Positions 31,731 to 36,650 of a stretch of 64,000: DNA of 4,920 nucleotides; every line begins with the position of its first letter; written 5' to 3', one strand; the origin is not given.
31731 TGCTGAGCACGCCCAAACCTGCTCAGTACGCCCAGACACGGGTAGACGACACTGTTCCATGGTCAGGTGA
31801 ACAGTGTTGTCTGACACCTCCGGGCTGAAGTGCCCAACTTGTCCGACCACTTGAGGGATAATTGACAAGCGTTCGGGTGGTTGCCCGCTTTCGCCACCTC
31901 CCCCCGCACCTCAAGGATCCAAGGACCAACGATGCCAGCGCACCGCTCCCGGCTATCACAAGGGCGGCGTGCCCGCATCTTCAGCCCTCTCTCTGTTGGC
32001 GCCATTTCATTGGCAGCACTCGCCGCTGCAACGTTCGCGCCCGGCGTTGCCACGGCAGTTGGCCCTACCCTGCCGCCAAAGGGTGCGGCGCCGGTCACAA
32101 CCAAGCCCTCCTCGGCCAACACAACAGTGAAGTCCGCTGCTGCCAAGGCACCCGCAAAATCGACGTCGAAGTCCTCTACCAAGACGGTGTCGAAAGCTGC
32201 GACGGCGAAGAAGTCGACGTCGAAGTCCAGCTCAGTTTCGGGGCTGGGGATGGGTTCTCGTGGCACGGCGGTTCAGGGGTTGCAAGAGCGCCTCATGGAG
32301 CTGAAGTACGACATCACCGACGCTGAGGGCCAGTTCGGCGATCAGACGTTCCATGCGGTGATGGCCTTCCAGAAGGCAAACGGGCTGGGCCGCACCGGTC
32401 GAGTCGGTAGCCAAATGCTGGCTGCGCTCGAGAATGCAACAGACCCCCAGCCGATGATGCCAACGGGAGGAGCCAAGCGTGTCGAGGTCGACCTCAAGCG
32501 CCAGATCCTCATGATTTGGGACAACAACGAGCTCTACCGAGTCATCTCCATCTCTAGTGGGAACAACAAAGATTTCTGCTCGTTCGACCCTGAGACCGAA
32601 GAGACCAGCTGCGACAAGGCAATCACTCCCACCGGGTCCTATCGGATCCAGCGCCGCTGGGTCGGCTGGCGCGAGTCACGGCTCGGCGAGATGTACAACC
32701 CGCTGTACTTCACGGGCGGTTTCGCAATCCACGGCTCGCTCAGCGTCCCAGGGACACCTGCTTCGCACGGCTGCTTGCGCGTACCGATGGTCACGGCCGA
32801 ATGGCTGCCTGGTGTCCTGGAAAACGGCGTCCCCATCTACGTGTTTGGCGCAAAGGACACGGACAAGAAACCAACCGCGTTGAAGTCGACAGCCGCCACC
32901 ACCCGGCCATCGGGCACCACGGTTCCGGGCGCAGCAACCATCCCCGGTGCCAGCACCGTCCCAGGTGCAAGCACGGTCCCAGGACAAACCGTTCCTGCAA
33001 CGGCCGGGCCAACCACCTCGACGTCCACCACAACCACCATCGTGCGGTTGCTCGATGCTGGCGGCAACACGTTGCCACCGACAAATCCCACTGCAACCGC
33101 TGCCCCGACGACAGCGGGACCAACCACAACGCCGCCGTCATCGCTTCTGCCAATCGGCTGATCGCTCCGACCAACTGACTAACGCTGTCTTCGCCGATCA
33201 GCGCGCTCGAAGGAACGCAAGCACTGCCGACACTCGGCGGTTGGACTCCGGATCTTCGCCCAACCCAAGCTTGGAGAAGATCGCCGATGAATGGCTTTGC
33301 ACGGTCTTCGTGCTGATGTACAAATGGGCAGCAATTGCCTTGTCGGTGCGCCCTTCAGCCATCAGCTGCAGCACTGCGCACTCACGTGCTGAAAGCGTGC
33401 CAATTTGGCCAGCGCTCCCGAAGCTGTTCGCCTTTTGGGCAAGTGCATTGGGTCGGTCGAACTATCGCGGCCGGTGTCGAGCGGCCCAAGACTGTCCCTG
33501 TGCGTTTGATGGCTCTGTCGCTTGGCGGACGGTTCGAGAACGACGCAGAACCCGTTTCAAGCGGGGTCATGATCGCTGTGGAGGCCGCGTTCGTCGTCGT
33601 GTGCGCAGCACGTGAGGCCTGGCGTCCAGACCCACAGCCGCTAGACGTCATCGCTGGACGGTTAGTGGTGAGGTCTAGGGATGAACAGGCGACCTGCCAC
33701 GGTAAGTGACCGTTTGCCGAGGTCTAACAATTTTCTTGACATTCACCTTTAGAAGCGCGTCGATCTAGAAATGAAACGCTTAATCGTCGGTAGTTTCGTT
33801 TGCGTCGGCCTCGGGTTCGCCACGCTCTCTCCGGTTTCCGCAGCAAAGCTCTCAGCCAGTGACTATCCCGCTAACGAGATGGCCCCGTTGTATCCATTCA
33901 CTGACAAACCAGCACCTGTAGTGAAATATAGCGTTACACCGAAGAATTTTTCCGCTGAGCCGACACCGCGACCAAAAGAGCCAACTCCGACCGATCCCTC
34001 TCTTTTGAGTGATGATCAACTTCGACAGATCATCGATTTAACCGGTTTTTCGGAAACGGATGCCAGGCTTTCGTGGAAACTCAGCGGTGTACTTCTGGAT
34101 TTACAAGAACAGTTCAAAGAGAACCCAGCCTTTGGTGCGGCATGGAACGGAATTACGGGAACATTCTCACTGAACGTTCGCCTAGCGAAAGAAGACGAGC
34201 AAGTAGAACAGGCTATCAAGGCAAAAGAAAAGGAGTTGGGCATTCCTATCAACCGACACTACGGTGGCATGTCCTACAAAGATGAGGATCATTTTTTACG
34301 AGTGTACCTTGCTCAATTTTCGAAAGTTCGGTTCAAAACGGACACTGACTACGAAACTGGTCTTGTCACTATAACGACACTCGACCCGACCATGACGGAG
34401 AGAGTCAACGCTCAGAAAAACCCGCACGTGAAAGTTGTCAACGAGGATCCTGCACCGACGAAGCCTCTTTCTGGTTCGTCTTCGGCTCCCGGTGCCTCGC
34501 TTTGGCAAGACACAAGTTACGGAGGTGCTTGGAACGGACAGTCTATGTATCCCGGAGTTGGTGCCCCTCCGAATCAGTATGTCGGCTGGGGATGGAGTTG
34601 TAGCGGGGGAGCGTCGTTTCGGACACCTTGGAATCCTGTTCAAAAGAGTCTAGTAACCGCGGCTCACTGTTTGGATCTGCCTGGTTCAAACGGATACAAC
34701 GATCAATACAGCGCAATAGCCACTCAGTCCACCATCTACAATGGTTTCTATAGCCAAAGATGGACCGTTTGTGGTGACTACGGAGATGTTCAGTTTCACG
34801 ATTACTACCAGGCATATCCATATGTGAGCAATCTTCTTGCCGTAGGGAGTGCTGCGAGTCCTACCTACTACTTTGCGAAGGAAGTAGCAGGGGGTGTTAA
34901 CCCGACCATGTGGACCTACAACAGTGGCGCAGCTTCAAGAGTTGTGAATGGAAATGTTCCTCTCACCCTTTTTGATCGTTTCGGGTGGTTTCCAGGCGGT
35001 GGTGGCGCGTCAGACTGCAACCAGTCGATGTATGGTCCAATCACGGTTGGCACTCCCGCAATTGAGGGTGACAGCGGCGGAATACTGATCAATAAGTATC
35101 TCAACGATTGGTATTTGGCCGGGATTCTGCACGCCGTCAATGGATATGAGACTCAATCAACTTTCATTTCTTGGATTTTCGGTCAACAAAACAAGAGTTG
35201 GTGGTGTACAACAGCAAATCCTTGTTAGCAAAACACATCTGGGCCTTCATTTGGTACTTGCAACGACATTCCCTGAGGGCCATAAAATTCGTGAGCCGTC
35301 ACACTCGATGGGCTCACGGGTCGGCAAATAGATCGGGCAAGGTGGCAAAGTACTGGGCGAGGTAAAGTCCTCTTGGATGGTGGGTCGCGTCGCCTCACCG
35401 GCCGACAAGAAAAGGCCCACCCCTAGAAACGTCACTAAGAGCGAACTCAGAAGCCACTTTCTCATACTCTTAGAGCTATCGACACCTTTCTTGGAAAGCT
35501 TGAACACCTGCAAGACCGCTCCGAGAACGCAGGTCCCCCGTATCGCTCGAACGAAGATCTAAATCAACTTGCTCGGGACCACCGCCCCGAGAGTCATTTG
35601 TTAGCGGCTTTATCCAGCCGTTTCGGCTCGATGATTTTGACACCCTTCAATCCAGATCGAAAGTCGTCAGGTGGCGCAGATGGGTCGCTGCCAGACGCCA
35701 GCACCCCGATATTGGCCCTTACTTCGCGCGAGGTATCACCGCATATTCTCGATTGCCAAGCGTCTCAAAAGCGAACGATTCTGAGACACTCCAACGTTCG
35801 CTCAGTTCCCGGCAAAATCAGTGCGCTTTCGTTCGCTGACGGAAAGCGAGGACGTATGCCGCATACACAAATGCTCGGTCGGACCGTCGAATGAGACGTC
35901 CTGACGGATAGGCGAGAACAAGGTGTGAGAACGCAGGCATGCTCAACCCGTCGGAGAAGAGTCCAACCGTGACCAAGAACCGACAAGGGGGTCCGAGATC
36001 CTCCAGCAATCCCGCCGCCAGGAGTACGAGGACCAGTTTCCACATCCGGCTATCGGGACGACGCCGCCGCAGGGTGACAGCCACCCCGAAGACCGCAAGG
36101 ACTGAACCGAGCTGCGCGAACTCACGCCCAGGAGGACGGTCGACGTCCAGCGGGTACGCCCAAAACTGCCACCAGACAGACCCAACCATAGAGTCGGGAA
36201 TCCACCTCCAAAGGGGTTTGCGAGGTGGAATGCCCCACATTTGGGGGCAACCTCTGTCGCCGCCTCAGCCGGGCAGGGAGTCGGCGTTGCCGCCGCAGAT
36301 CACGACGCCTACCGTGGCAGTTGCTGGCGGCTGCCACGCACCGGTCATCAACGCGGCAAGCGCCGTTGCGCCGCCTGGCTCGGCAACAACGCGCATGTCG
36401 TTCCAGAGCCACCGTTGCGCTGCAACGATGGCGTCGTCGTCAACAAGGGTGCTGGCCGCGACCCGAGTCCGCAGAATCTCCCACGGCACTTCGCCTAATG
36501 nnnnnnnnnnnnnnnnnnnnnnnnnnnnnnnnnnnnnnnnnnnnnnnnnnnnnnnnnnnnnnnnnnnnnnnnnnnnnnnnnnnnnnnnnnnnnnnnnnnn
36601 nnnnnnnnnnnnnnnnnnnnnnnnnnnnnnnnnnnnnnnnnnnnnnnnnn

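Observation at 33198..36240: Low-GC island with an S1 protease appears to have replaced the middle of a two-component system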

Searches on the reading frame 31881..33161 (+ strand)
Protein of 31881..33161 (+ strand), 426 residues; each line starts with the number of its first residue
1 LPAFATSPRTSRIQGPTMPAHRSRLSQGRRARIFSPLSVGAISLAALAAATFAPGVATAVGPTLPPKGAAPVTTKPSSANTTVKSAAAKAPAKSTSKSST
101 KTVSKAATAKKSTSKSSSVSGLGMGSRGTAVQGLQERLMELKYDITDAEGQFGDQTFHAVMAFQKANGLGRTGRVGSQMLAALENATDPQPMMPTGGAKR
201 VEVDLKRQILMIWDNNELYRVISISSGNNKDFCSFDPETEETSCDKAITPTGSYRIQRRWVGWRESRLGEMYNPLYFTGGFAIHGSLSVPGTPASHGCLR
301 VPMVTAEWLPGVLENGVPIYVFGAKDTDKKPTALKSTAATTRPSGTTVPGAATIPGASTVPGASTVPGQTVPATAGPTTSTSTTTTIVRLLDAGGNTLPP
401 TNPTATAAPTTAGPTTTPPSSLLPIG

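Call 3: search_protein_families(library=pfam, proteins=[window:31881-33161:+], max_evalue=0.1)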
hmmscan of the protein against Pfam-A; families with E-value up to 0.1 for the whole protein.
window:31881-33161:+ (426 aa): 3 families
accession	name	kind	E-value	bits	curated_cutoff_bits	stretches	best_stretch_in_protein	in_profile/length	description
PF01471.23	PG_binding_1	-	1.1e-13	51.5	23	1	127-183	1-57/57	Putative peptidoglycan binding domain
PF03734.19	YkuD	-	5.7e-13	50.1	23.4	1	199-321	2-146/146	L,D-transpeptidase catalytic domain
PF09374.15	PG_binding_3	-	0.002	18.7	24.6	1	130-162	2-33/76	Predicted Peptidoglycan domain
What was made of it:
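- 31881..33161 (+): Left host flank: YkuD-type L,D-transpeptidase with a PG_binding_1 domain. It is conserved up to its stop codon in relatives. Pfam PG_binding_1 and YkuD (call 3).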

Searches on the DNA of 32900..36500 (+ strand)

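Call 68: search_rna_families(source=window, start=32900, end=36500, threshold=evalue, max_evalue=1)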
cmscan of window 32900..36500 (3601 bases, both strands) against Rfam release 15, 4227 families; matches with E-value up to 1: 0.
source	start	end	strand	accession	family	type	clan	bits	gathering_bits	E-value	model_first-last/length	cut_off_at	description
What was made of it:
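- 33462..33770 (.): Left part of the replacing DNA. 33462-33699 is about 62% GC with no detectable coding or RNA homology. 33700-33770 is AT-rich DNA upstream of the protease and contains TTGACA at 33736-33741. No Rfam hit (call 68).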

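Call 70: search_dna_similar(query=window:33462-35817:+, collection=plasmids, mode=distant, max_rows=5)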
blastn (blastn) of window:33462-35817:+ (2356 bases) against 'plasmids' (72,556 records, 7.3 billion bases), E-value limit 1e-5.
No match.

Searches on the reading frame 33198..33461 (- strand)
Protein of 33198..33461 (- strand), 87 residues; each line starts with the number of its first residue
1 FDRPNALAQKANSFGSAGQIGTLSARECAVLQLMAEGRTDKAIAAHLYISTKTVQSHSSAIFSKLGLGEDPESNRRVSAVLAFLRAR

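Call 3: search_protein_families(library=pfam, proteins=[window:33198-33461:-], max_evalue=0.1)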
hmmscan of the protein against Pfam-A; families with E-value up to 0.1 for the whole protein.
window:33198-33461:- (87 aa): 5 families
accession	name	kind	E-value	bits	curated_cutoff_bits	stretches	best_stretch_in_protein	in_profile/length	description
PF00196.25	GerE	-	4.2e-16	58.7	23.5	1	22-72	2-52/57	Bacterial regulatory proteins, luxR family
PF13384.12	HTH_23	-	0.0026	18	24.6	1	27-55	7-35/50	Homeodomain-like domain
PF13518.12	HTH_28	-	0.017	15.6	25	1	30-56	5-31/52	Helix-turn-helix domain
PF04545.22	Sigma70_r4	-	0.017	15.1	24.1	1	21-65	3-48/50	Sigma-70, region 4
PF08281.18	Sigma70_r4_2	-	0.085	13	25.7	0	20-57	8-46/54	Sigma-70, region 4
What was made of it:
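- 33198..33461 (-): Remnant of a NarL/LuxR-type response regulator. Only the linker and the C-terminal GerE HTH domain remain. There is no receiver domain and no usable start codon. GerE E 4e-16 (call 3).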

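Call 8: search_protein_families(library=ncbifam, proteins=[window:33198-33461:-], max_evalue=1)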
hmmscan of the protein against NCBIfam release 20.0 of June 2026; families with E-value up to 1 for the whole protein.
window:33198-33461:- (87 aa): 32 families (the best 25 are shown)
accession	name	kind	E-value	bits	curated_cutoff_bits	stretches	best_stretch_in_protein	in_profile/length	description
NF007403.0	PRK09935.1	equivalog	6.4e-10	39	271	1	17-67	144-194/210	fimbria biosynthesis transcriptional regulator FimZ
NF052366.1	photon_PedR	equivalog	5.2e-09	36.1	120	1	22-65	2-45/74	photosynthetic electron transport-dependent transcriptional regulator PedR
NF047785.1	respo_reg_MadR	equivalog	6.8e-09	35.4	300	1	19-70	145-196/209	MadR family response regulator transcription factor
NF011896.0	PRK15369.1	equivalog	9.1e-09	35.2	242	1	17-66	144-193/211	two component system response regulator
NF052445.1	RespRegMctR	equivalog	1.1e-08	34.7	300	1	20-68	142-190/205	two-component system response regulator MctR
TIGR03020.2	EpsA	equivalog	3.4e-08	33.4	170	1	10-66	178-234/247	XrtB/PEP-CTERM-associated transcriptional regulator EpsA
TIGR03541.1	reg_near_HchA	equivalog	7.8e-08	32.1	215.6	1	10-67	159-216/232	PA1136 family autoinducer-binding transcriptional regulator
NF007685.0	PRK10360.1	equivalog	4.5e-07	29.9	258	1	17-77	132-192/196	response regulator transcription factor UhpA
NF007708.0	PRK10403.1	equivalog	1.1e-06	28.3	343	1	19-87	150-212/215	nitrate/nitrite response regulator protein NarP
NF007935.0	PRK10651.1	equivalog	1.5e-06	27.6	250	1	10-68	143-201/216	two-component system response regulator NarL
NF041830.1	RR_TF_ErdR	exception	1.8e-06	27.9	390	1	16-67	145-195/213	response regulator transcription factor ErdR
NF041232.1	BagY_FevT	exception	3.8e-06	26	700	1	21-68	295-342/367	LuxR family transcriptional regulator BagY/FevT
NF006900.1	PRK09390.1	equivalog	4.7e-06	26.3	255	1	17-66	137-186/203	response regulator FixJ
NF007018.1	PRK09483.1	equivalog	5.3e-06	26.2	280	1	18-73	144-199/217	UvrY/SirA/GacA family response regulator transcription factor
NF007419.0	PRK09958.1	equivalog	9.5e-06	25.3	251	1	17-66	138-187/204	acid-sensing system DNA-binding response regulator EvgA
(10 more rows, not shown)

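Call 33: find_related_loci(query=window:33198-33461:-, collection=genome_contigs, flank=6000)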
Query window:33198-33461:- (87 aa) in genome_contigs; peptide patterns used: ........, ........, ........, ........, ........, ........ (x = any residue, [..] = any of these).
599 stretches matched a pattern (row limit reached: there are more); 6 encode a relative of the query (tblastn E <= 1e-3); 6 distinct loci.
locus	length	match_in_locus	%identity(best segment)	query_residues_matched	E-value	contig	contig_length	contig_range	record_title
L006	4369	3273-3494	57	16-87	3e-21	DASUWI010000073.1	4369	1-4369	MAG TPA_asm: Candidatus Dormiibacterota bacterium isolate SMAG_U1839 k141_730000, whole genome shotgun sequence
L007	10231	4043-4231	59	23-85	8e-16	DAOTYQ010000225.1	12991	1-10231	MAG TPA_asm: Chloroflexota bacterium isolate H27_376 k135_749515, whole genome shotgun sequence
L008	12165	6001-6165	45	8-67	2e-11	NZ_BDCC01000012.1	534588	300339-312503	Nocardia vaccinii NBRC 15922, whole genome shotgun sequence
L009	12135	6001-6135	47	23-67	3e-8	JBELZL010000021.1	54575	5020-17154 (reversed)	MAG: Arthrobacter sp. isolate 240_Sum.10 NODE_67_length_54575_cov_129.933125, whole genome shotgun sequence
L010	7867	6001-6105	51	33-67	7e-8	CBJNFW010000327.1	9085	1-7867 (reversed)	MAG TPA_asm: uncultured Nocardia sp. isolate SRR27822705_binner123_Refined_1 genome assembly, contig: ERZ27338833.3491,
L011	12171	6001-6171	43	23-85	5e-6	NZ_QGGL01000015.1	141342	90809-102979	Tumebacillus permanentifrigoris strain DSM 18773 Ga0215659_115, whole genome shotgun sequence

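Call 39: search_protein_families(library=pfam, proteins=[L006:1099-2862:+, L006:2850-3506:+, L007:3749-4297:+, L007:2505-3212:+, L007:22-1773:+], max_evalue=0.001)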
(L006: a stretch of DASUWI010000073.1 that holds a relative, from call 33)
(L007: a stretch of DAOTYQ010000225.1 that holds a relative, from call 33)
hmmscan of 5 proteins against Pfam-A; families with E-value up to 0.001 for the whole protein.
L006:1099-2862:+ (587 aa): 2 families
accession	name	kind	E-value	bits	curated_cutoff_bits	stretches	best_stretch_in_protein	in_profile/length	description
PF07730.19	HisKA_3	-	1.7e-11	45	24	1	398-463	1-67/68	Histidine kinase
PF02518.31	HATPase_c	-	1.2e-10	42.3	26.4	1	500-585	4-109/111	Histidine kinase-, DNA gyrase B-, and HSP90-like ATPase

L006:2850-3506:+ (218 aa): 2 families
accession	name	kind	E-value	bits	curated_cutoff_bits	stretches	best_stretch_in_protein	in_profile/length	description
PF00196.25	GerE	-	1e-15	57.5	23.5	1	149-197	1-49/57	Bacterial regulatory proteins, luxR family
PF00072.30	Response_reg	-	2.6e-13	50.5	30.2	1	3-108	1-100/111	Response regulator receiver domain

L007:3749-4297:+ (182 aa): 2 families
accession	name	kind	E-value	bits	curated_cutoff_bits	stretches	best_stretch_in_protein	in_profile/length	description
PF00196.25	GerE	-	2.4e-15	56.3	23.5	1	98-143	2-47/57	Bacterial regulatory proteins, luxR family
PF00072.30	Response_reg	-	0.00017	22.2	30.2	1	6-48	54-96/111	Response regulator receiver domain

L007:2505-3212:+ (235 aa): 0 families

L007:22-1773:+ (583 aa): 1 family
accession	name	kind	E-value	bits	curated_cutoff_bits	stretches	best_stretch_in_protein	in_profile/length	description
PF05960.17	DUF885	-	5.2e-100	337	32.4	1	60-568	1-527/532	Bacterial protein of unknown function (DUF885)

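Call 58: find_related_loci(query=A4, collection=metagenome_contigs, flank=5000)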
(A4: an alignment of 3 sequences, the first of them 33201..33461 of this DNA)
Query A4 (87 aa) in metagenome_contigs; peptide patterns used: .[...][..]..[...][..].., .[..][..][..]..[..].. (x = any residue, [..] = any of these).
600 stretches matched a pattern (row limit reached: there are more); 480 encode a relative of the query (tblastn E <= 1e-3); the best 80 are kept; 80 distinct loci.
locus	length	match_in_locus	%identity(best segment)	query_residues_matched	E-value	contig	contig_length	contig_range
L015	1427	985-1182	64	20-85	1e-21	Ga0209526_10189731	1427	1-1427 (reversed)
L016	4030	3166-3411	49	4-85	7e-21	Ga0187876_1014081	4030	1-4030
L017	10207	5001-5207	55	17-85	1e-20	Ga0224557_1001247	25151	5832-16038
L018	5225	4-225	53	13-86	9e-20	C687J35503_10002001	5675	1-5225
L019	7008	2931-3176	46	4-85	9e-20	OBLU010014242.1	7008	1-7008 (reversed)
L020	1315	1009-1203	58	22-86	6e-20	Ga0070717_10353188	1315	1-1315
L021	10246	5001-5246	46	4-85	9e-20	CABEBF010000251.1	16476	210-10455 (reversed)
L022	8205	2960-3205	46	4-85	9e-20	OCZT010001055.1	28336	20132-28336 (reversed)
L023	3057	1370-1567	58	19-84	1e-19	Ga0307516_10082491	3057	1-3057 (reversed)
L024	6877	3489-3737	47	4-86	1e-19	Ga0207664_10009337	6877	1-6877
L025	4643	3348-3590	48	4-84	2e-19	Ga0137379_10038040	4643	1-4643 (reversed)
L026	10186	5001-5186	58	23-84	1e-18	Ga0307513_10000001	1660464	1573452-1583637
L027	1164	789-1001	51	16-86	1e-18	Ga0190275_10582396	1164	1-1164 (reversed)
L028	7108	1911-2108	53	20-85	7e-18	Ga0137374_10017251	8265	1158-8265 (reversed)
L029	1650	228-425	53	20-85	6e-18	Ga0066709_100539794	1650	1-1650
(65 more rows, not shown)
